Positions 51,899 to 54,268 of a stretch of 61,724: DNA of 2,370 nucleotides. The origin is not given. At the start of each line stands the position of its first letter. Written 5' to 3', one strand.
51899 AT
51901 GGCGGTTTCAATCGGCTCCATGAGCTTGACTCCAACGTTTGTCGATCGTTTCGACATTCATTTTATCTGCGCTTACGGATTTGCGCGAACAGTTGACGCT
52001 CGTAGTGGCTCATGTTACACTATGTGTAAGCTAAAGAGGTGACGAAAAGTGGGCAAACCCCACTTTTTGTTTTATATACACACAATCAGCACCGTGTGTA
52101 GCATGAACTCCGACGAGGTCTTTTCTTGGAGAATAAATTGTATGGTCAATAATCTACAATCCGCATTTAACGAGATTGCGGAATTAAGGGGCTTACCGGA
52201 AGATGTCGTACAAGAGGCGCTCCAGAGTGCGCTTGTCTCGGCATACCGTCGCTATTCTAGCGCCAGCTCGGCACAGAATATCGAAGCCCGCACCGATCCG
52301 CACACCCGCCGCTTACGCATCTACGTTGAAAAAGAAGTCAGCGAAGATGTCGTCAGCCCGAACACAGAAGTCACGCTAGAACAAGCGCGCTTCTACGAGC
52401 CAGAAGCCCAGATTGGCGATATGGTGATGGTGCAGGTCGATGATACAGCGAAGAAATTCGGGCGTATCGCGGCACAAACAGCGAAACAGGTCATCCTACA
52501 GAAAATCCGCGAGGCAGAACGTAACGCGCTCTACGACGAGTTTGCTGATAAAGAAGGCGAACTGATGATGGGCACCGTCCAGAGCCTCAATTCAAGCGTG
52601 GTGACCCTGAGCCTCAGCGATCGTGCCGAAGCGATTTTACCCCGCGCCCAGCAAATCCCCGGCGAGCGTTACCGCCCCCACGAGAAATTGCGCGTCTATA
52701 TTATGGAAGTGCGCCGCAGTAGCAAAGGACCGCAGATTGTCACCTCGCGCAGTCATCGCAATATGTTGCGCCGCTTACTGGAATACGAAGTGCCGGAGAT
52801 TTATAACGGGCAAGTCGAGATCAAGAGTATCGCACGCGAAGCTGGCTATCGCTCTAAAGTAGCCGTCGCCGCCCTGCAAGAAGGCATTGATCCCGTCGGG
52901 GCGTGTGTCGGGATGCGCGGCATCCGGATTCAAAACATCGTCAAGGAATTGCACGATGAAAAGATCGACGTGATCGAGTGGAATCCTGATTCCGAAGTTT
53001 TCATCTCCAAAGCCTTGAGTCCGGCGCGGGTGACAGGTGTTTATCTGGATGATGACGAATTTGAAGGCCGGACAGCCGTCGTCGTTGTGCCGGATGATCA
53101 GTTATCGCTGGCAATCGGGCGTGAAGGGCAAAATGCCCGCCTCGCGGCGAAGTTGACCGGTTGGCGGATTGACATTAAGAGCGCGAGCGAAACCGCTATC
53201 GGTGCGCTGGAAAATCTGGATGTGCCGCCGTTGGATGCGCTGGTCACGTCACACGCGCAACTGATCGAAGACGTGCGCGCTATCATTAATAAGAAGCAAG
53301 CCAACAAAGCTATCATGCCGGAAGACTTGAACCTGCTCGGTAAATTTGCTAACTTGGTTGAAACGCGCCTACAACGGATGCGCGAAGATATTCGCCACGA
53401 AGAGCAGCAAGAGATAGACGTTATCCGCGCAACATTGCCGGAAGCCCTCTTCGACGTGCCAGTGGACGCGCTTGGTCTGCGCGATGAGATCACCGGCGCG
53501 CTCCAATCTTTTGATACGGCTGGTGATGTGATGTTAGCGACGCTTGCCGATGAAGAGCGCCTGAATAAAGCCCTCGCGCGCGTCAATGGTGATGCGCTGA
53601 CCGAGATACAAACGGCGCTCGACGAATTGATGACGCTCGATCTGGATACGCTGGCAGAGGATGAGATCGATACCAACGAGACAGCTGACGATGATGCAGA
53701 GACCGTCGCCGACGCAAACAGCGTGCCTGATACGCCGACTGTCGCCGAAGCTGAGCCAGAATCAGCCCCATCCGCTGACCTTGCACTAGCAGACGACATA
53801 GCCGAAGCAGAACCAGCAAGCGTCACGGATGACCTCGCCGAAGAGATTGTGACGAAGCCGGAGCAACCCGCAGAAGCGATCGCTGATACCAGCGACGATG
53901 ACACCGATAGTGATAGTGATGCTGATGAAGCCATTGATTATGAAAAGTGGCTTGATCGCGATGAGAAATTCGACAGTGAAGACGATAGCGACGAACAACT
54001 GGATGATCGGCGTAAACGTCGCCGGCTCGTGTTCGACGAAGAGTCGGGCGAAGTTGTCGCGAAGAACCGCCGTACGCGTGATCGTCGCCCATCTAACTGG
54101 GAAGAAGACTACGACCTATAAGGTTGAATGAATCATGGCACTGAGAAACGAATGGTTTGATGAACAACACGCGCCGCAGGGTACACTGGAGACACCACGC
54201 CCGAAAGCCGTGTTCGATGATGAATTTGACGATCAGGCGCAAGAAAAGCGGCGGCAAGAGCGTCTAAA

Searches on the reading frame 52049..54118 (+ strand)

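Call 23: search_protein_families(library=pfam, proteins=[window:52049-54118:+])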
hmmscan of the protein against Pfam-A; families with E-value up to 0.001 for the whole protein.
window:52049-54118:+ (690 aa): 4 families
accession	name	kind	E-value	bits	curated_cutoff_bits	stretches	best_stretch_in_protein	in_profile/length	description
PF08529.16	NusA_N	-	1.8e-34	118.9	23.8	1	36-159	2-119/119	NusA N-terminal domain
PF13184.12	KH_5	-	6.3e-28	97.2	27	1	265-331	1-67/69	NusA-like KH domain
PF00575.29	S1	-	3.1e-05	24.7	22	0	167-229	2-70/74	S1 RNA binding domain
PF23095.1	KH_NusA_C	-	0.00068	20.1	34.2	0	343-380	1-38/59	Transcription termination/antitermination protein NusA, KH domain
